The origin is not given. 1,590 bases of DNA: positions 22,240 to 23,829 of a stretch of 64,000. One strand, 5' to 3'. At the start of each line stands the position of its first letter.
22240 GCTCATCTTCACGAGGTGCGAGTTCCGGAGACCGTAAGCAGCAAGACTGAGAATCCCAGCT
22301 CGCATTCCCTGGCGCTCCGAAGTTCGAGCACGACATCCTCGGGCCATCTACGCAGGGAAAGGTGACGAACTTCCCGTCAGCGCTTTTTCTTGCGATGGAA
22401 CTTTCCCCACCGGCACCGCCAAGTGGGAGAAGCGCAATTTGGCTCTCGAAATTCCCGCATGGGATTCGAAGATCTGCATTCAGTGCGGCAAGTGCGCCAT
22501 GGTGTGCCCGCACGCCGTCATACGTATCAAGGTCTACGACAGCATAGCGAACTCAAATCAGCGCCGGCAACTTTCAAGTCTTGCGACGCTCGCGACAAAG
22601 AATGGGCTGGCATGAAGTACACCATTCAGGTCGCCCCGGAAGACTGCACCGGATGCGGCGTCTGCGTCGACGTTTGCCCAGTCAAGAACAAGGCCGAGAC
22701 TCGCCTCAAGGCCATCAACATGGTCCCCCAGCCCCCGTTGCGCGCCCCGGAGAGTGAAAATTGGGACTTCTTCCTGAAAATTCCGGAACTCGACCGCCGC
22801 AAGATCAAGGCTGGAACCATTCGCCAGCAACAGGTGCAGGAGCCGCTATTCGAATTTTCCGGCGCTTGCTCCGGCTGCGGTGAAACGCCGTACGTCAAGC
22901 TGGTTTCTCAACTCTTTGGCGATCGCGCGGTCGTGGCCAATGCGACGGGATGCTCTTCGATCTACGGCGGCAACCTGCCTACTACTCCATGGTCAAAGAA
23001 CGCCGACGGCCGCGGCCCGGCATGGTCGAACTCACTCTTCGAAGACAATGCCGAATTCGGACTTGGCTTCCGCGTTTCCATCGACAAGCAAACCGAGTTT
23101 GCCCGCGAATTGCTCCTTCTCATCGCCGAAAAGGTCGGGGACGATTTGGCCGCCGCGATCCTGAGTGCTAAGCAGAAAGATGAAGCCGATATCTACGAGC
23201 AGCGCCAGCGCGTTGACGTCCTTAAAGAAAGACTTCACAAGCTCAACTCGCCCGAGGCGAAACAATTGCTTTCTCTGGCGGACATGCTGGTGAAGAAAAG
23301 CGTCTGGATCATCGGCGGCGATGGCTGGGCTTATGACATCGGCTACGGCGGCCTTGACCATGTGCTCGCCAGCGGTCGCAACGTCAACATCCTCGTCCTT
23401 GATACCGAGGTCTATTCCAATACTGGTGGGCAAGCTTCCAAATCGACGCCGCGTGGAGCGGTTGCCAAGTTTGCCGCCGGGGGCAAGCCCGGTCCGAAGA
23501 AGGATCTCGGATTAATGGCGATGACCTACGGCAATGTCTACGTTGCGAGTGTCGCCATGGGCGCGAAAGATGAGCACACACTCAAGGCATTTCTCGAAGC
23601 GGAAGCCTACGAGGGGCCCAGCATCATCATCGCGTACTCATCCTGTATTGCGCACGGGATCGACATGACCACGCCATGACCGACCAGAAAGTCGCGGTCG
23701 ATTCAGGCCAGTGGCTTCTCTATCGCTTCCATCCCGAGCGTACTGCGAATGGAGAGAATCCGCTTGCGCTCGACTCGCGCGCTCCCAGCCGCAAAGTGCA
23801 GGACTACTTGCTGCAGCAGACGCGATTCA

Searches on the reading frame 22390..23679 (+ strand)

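Call 100: search_protein_families(library=pfam, proteins=[window:22390-23679:+], max_evalue=0.00001)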
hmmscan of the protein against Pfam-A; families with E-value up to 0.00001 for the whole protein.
window:22390-23679:+ (429 aa): 1 family
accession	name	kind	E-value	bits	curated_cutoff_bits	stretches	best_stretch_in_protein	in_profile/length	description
PF02775.26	TPP_enzyme_C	-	5.7e-09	36.4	21.9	1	302-414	46-150/151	Thiamine pyrophosphate enzyme, C-terminal TPP binding domain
